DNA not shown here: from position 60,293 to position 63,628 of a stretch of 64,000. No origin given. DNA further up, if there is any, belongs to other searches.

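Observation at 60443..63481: Ser/Thr kinase - P-loop STAND-like NTPase - TM - FGE-sulfatase domain fusion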

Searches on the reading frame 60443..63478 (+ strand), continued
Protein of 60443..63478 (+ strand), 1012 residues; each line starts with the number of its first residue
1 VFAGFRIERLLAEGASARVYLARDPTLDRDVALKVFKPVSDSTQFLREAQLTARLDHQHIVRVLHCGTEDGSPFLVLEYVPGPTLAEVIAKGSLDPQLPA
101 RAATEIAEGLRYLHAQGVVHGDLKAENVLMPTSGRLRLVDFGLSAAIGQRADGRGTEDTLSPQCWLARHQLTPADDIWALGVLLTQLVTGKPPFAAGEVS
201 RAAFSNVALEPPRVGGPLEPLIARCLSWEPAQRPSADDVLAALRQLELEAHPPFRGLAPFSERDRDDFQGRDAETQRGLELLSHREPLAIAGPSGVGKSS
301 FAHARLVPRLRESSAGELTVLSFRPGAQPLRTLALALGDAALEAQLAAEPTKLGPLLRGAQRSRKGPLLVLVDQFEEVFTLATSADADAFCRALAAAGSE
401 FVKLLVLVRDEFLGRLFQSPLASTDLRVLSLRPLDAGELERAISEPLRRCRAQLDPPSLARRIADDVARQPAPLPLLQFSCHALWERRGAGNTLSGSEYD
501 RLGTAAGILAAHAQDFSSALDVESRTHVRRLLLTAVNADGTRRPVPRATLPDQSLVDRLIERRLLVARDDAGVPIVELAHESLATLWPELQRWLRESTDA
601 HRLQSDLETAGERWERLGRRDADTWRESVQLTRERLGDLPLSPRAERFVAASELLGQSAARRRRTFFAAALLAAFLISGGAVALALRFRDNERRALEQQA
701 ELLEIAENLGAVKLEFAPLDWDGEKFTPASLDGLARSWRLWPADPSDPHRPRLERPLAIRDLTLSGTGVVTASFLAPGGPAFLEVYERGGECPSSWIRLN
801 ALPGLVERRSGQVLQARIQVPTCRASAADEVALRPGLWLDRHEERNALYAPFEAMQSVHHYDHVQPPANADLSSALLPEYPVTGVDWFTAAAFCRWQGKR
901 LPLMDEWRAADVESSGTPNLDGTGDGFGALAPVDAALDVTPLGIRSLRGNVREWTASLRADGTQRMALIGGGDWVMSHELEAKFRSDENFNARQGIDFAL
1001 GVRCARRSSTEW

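Call 26: find_encoding_contigs(protein=P0013, flank=10000, max_places=1)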
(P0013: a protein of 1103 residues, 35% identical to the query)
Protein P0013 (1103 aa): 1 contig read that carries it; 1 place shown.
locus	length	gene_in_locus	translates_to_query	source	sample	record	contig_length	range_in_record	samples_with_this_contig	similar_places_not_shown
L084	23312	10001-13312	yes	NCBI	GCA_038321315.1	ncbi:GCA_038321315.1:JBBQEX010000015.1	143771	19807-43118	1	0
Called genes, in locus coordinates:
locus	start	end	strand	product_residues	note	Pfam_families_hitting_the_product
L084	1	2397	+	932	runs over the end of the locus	PF00069:Pkinase, PF07714:PK_Tyr_Ser-Thr, PF13424:TPR_12 (faint)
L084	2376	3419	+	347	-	PF04264:YceI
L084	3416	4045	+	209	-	PF04264:YceI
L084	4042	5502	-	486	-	-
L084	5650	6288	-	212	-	-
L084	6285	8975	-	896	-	PF11617:Cu-binding_MopE (faint)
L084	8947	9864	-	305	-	-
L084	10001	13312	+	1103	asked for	PF00069:Pkinase, PF01636:APH (faint), PF07714:PK_Tyr_Ser-Thr, PF03109:ABC1, PF20703:nSTAND1, PF03781:FGE-sulfatase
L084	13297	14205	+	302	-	-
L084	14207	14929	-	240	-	-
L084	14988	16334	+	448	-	PF16697:Yop-YscD_cpl, PF00498:FHA, PF00158:Sigma54_activat, PF14532:Sigma54_activ_2, PF01078:Mg_chelatase (faint), PF00004:AAA (weak), PF07728:AAA_5, PF25601:AAA_lid_14 (weak)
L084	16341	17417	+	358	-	-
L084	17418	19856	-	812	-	PF17164:DUF5122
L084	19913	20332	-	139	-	PF12680:SnoaL_2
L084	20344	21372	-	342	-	PF00578:AhpC-TSA, PF08534:Redoxin, PF00085:Thioredoxin (faint), PF13905:Thioredoxin_8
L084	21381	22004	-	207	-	PF00078:RVT_1 (weak), PF08388:GIIM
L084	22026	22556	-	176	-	PF13358:DDE_3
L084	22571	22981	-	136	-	PF13518:HTH_28 (weak)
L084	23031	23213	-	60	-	PF00078:RVT_1 (weak)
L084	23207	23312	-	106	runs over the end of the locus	-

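Call 27: find_encoding_contigs(protein=P0019, flank=10000, max_places=1)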
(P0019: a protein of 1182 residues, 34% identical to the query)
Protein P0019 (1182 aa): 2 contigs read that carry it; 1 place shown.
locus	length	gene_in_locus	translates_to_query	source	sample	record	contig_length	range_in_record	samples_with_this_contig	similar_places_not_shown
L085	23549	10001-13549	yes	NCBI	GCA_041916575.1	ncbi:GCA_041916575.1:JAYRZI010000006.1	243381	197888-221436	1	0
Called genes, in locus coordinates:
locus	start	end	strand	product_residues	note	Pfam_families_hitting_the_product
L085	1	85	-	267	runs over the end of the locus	PF00378:ECH_1, PF16113:ECH_2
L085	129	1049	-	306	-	PF00106:adh_short, PF08659:KR, PF13561:adh_short_C2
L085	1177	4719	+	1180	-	PF20703:nSTAND1, PF23381:Beta-prop_IFT122_1st, PF23409:Beta-prop_EML, PF24796:WDR55, PF24807:WD40_CDC20-Fz, PF24814:WD40_Prp19, PF24817:WD40_WDHD1_1st, PF25172:Beta-prop_WDR3_2nd, +36 more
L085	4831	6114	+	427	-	PF00656:Peptidase_C14, PF01582:TIR, PF13676:TIR_2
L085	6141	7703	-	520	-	PF18294:Pept_S41_N (weak), PF03572:Peptidase_S41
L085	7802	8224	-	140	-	-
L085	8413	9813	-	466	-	PF16697:Yop-YscD_cpl, PF00498:FHA, PF00158:Sigma54_activat, PF14532:Sigma54_activ_2, PF07724:AAA_2 (weak), PF07728:AAA_5, PF02954:HTH_8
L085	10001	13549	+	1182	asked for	PF00069:Pkinase, PF01636:APH (faint), PF07714:PK_Tyr_Ser-Thr, PF03109:ABC1, PF13191:AAA_16, PF20703:nSTAND1, PF03781:FGE-sulfatase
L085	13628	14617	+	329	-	PF01370:Epimerase (faint)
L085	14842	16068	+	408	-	PF00092:VWA (weak), PF13519:VWA_2 (weak)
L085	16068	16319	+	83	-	-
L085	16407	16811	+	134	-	PF01022:HTH_5, PF12840:HTH_20, PF13412:HTH_24 (weak)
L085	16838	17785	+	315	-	PF08327:AHSA1, PF10604:Polyketide_cyc2 (weak), PF08327:AHSA1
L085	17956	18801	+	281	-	PF01553:Acyltransferase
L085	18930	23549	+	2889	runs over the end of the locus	PF00515:TPR_1 (faint), PF07719:TPR_2 (faint), PF13174:TPR_6 (faint), PF13181:TPR_8 (faint), PF13414:TPR_11 (faint), PF13428:TPR_14 (faint), PF13431:TPR_17 (faint), PF14559:TPR_19 (faint), +3 more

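Call 28: find_encoding_contigs(protein=P0011, flank=10000, max_places=1)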
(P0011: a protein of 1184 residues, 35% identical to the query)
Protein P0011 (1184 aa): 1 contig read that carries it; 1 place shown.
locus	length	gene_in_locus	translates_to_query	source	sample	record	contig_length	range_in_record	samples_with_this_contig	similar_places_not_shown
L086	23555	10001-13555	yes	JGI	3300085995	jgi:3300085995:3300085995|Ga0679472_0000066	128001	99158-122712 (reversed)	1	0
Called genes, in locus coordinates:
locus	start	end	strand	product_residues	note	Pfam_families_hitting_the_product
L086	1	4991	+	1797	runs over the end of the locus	PF01835:MG2, PF00207:A2M, PF07678:TED_complement (weak), PF17973:bMG10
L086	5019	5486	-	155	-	PF03745:DUF309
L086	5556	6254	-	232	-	PF14234:DUF4336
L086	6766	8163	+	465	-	-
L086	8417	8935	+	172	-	PF13637:Ank_4 (faint)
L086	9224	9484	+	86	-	-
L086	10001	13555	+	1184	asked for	PF00069:Pkinase, PF07714:PK_Tyr_Ser-Thr, PF03109:ABC1 (weak), PF20703:nSTAND1, PF03781:FGE-sulfatase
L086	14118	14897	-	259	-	-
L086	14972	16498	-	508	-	PF00498:FHA, PF16697:Yop-YscD_cpl, PF00158:Sigma54_activat, PF14532:Sigma54_activ_2, PF07728:AAA_5 (weak), PF25601:AAA_lid_14, PF02954:HTH_8 (weak)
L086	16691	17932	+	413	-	PF04542:Sigma70_r2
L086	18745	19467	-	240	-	PF05685:Uma2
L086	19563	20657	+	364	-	-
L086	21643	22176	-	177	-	-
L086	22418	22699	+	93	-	-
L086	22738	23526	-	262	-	-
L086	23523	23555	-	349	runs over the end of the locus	PF11398:DUF2813 (faint), PF13175:AAA_15, PF13304:AAA_21, PF13175:AAA_15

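Call 49: find_encoding_contigs(protein=P0026, flank=10000, max_places=1)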
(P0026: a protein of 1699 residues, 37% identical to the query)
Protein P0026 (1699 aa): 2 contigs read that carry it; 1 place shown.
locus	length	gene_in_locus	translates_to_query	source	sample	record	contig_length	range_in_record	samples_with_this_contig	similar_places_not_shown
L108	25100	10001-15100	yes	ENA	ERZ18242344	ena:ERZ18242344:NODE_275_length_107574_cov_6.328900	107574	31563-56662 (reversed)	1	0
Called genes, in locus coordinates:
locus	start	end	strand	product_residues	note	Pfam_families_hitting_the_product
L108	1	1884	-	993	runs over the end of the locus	-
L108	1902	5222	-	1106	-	-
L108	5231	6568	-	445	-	-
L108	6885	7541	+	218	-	PF10294:Methyltransf_16, PF05175:MTS (weak), PF13489:Methyltransf_23 (weak), PF08241:Methyltransf_11 (weak), PF08242:Methyltransf_12 (weak), PF13649:Methyltransf_25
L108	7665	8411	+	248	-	-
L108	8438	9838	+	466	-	-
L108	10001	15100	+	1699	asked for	PF00069:Pkinase, PF07714:PK_Tyr_Ser-Thr, PF20703:nSTAND1, PF24814:WD40_Prp19 (weak), PF25174:Beta-prop_THOC3, PF23381:Beta-prop_IFT122_1st, PF25173:Beta-prop_WDR3_1st (weak), PF25175:Beta-prop_WDR5 (weak), +5 more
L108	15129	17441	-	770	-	PF03235:GmrSD_N, PF07510:GmrSD_C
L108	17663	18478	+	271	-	PF14247:DUF4344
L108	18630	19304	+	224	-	-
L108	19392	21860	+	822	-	-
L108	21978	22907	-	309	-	PF19775:DUF6261 (faint)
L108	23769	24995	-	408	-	-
